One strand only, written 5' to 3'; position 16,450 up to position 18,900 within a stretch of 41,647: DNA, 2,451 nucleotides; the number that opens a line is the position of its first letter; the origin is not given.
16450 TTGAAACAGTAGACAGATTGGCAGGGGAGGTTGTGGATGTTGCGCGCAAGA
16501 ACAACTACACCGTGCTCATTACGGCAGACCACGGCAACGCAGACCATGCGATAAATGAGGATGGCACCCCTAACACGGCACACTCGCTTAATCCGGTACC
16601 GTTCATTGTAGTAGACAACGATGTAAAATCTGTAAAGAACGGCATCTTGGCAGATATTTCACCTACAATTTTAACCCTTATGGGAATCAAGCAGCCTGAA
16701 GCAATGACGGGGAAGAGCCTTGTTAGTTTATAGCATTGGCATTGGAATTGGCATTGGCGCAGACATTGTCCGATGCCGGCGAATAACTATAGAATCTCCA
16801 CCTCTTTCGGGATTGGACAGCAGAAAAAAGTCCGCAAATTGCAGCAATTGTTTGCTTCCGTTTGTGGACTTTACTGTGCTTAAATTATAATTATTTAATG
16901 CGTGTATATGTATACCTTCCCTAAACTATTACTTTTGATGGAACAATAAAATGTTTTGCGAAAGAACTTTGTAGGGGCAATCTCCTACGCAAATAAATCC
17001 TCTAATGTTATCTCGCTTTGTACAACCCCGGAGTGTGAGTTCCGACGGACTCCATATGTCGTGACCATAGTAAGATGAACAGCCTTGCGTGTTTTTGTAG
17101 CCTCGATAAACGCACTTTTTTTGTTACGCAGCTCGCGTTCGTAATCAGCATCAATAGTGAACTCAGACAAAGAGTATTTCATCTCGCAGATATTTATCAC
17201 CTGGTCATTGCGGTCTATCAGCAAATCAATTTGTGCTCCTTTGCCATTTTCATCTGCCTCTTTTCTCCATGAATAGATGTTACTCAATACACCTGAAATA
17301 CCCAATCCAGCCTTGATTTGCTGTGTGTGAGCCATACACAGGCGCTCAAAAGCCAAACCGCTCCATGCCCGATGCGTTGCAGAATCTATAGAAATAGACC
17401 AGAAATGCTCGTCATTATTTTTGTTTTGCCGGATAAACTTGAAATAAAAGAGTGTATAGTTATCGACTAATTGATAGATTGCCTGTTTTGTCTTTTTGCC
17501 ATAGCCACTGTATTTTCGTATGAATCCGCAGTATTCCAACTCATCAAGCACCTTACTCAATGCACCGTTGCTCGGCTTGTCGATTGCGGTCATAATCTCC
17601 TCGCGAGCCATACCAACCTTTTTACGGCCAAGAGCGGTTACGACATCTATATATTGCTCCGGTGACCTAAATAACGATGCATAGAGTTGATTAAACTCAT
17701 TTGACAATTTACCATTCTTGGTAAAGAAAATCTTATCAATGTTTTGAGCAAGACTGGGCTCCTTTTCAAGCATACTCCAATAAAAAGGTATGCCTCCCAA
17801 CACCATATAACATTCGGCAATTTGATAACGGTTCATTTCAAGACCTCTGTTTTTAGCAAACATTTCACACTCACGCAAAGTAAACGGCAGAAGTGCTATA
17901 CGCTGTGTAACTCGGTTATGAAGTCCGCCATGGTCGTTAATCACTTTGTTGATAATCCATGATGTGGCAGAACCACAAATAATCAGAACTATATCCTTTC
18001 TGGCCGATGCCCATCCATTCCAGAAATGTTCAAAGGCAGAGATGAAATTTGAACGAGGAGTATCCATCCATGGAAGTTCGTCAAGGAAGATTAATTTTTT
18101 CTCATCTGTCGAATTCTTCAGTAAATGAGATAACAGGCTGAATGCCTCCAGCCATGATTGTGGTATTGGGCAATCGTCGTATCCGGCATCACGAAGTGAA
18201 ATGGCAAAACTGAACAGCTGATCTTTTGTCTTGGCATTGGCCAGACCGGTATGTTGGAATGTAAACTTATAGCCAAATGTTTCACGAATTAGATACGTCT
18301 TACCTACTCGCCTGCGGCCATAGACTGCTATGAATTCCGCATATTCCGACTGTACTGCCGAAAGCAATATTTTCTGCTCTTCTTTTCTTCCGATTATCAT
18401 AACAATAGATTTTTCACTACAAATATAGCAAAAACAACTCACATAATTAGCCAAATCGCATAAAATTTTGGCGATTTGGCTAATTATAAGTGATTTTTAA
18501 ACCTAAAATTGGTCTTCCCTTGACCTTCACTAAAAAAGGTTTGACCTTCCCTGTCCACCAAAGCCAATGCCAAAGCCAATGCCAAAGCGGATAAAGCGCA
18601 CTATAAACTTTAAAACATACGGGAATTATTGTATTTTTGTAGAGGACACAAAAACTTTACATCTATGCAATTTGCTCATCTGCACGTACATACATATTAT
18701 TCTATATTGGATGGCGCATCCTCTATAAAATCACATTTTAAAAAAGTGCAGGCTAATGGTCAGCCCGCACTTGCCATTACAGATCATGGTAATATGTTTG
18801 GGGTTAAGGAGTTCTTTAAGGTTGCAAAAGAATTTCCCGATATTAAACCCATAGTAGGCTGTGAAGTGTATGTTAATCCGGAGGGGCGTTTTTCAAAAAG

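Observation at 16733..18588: Single-gene ATPase/nuclease-like cassette flanked by 24-bp inverted TTGGCA-type repeats between gpmI and dnaE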

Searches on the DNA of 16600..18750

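Call 88: search_rna_families(source=window, start=16600, end=18750, threshold=evalue, max_evalue=1)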
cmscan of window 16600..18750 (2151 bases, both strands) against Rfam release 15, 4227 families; matches with E-value up to 1: 1.
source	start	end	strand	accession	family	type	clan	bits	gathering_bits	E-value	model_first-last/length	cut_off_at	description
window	18417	18498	+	RF01460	rliH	Gene; sRNA;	-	15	100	0.21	1-429/429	no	Listeria sRNA rliH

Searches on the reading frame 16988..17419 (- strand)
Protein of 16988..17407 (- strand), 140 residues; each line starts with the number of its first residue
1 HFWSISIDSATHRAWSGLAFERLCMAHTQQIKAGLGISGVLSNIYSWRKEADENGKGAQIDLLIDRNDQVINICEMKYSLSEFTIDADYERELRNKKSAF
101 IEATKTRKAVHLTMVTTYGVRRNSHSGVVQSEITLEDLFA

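Call 24: search_protein_families(library=pfam, proteins=[window:16988-17407:-], max_evalue=10)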
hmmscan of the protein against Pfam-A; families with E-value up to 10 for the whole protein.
seq(140 aa): 1 family
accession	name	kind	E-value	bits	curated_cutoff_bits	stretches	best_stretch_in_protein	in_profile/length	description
PF13635.12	DUF4143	-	0.028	14.6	28.1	1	13-79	103-160/160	Domain of unknown function (DUF4143)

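Call 109: search_solved_structures(query=A6, max_evalue=10, show_alignments=2)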
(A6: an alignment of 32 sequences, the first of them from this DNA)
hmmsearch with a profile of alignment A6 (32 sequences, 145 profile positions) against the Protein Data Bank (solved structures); distinct sequences matched with E-value up to 10: 8.
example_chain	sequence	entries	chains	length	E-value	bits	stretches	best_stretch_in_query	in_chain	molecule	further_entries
7pnt_I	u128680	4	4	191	0.39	13.5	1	14-54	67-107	28S ribosomal protein S11, mitochondrial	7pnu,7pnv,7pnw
8hc6_B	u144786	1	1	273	0.8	12.5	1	66-108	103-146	Spike protein S1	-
8jva_F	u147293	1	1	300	0.93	12.3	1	66-108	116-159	Spike protein S2'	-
9upr_F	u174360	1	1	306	0.95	12.2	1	66-108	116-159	Spike glycoprotein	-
4hql_A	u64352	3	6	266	1.5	11.6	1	68-136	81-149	Sporozoite surface protein 2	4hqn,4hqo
8hc7_C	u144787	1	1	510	1.7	11.4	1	67-108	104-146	Spike protein S1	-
9ojm_I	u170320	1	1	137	2.1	11.2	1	15-51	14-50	Small ribosomal subunit protein uS11m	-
6nu2_AI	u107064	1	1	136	2.1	11.2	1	15-51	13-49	28S ribosomal protein S11, mitochondrial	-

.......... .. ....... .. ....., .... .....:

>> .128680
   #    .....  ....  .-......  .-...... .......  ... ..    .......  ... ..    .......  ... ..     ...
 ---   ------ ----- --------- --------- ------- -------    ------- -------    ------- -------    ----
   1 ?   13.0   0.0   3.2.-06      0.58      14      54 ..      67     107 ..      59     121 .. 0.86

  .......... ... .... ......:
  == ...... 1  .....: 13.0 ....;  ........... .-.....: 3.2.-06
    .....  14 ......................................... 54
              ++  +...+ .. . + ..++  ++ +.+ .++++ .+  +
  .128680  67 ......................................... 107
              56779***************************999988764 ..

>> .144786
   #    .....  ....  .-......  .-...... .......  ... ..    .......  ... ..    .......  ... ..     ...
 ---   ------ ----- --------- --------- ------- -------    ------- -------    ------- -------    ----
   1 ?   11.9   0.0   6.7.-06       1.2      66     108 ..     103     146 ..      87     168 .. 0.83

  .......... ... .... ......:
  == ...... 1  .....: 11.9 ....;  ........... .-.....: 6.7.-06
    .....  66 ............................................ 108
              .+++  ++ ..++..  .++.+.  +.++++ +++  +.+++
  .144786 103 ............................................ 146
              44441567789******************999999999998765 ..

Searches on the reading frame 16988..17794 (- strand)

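Call 24: search_protein_families(library=pfam, proteins=[window:16988-17794:-], max_evalue=10)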
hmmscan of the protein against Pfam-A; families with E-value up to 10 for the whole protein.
seq(269 aa): 1 family
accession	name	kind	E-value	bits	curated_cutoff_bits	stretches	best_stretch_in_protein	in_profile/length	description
PF13635.12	DUF4143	-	0.07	13.3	28.1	1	142-208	103-160/160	Domain of unknown function (DUF4143)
